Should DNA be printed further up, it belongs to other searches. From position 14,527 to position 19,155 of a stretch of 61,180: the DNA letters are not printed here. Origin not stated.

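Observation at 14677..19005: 1442-aa DUF6519-like / beta-propeller / coiled-coil protein occupies the tail-fibre slot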

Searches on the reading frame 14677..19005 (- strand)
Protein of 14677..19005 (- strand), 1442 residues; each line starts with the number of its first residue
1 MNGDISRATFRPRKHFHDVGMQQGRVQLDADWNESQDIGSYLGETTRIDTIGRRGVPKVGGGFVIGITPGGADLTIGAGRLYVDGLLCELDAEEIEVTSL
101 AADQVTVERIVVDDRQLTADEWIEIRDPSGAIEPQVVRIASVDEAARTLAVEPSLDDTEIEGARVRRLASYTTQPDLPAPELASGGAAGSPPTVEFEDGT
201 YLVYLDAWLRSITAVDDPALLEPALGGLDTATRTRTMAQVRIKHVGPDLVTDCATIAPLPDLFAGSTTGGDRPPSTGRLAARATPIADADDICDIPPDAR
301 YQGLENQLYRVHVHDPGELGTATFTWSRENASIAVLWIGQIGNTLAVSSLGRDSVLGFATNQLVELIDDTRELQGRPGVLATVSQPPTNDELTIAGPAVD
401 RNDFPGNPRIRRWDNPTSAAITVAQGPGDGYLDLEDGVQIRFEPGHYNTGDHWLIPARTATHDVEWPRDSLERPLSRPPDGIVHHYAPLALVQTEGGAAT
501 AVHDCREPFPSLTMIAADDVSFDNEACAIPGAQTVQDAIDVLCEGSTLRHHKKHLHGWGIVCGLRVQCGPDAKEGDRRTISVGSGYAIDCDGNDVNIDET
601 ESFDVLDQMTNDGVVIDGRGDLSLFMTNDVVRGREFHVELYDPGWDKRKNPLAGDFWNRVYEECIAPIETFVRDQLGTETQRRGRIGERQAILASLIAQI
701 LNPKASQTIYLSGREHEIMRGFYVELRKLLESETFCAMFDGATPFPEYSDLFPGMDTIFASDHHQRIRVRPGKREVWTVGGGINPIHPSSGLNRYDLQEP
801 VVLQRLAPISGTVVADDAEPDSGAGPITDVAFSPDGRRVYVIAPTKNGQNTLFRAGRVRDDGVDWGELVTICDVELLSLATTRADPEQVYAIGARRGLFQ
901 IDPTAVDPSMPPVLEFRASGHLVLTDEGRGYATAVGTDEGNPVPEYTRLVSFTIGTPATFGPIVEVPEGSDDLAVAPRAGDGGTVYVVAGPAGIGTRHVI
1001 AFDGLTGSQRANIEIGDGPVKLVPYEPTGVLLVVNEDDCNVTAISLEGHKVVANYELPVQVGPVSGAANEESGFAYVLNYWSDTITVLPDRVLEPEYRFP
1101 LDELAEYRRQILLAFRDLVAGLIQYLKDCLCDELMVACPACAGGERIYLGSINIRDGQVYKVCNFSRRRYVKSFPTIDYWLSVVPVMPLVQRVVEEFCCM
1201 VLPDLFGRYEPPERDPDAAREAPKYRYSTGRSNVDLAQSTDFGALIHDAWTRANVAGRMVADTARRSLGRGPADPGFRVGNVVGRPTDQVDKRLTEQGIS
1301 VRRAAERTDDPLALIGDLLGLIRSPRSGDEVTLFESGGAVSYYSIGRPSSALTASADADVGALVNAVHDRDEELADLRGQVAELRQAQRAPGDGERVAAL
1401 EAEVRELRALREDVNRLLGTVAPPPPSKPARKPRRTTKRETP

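Call 5: search_protein_families(library=pfam, proteins=[window:14677-19005:-], max_evalue=0.01)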
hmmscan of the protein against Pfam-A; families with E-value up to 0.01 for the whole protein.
window:14677-19005:- (1442 aa): 2 families
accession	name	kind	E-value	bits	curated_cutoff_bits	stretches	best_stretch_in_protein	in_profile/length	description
PF20129.4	DUF6519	-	2.7e-51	175.3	22.4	3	279-497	263-518/593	Family of unknown function (DUF6519)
PF16075.10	DUF4815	-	0.0037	16.1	30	0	10-108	6-101/570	Domain of unknown function (DUF4815)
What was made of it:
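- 17386..19005 (-): aa 1-540: DUF6519 / eBAP5 N-terminal domain, including the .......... motif; inferred baseplate anchor. Pfam PF20129, E 2.7e-51 (call 5).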

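Call 7: search_protein_families(library=ncbifam, proteins=[window:14677-19005:-], max_evalue=0.01)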
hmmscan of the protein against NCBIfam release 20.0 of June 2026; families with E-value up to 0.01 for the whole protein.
window:14677-19005:- (1442 aa): 2 families
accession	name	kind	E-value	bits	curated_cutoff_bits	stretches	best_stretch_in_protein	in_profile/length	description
NF053767.1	CIS13_fam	equivalog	0.00025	20.4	370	1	548-605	31-86/392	CIS13 family contractile injection system protein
NF052340.1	hydrazine_beta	equivalog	0.0034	16.5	560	0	1027-1088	42-102/372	hydrazine synthase subunit beta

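Call 8: search_protein_families(library=phrogs, proteins=[window:14677-19005:-], max_evalue=0.01)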
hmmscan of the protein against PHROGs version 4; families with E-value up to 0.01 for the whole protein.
window:14677-19005:- (1442 aa): 1 family
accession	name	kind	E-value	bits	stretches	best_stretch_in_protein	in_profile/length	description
phrog_877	-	unknown function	0.0016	17.2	1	7-108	12-112/1141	-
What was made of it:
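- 17386..19005 (-): Weak DUF4815 and phrog_877 hits at aa 7-108 (calls 5, 8).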

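Call 9: search_solved_structures(query=window:14677-19005:-, max_evalue=1, show_alignments=2)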
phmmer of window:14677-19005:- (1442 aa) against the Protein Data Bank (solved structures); distinct sequences matched with E-value up to 1: 2.
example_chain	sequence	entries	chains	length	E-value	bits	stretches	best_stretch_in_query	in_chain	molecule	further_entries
5c2v_B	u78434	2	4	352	0.06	13.9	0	1019-1089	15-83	HYDRAZINE SYNTHASE BETA SUBUNIT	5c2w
8b5k_A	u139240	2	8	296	0.18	12.3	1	179-220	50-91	Haloalkane dehalogenase DhaA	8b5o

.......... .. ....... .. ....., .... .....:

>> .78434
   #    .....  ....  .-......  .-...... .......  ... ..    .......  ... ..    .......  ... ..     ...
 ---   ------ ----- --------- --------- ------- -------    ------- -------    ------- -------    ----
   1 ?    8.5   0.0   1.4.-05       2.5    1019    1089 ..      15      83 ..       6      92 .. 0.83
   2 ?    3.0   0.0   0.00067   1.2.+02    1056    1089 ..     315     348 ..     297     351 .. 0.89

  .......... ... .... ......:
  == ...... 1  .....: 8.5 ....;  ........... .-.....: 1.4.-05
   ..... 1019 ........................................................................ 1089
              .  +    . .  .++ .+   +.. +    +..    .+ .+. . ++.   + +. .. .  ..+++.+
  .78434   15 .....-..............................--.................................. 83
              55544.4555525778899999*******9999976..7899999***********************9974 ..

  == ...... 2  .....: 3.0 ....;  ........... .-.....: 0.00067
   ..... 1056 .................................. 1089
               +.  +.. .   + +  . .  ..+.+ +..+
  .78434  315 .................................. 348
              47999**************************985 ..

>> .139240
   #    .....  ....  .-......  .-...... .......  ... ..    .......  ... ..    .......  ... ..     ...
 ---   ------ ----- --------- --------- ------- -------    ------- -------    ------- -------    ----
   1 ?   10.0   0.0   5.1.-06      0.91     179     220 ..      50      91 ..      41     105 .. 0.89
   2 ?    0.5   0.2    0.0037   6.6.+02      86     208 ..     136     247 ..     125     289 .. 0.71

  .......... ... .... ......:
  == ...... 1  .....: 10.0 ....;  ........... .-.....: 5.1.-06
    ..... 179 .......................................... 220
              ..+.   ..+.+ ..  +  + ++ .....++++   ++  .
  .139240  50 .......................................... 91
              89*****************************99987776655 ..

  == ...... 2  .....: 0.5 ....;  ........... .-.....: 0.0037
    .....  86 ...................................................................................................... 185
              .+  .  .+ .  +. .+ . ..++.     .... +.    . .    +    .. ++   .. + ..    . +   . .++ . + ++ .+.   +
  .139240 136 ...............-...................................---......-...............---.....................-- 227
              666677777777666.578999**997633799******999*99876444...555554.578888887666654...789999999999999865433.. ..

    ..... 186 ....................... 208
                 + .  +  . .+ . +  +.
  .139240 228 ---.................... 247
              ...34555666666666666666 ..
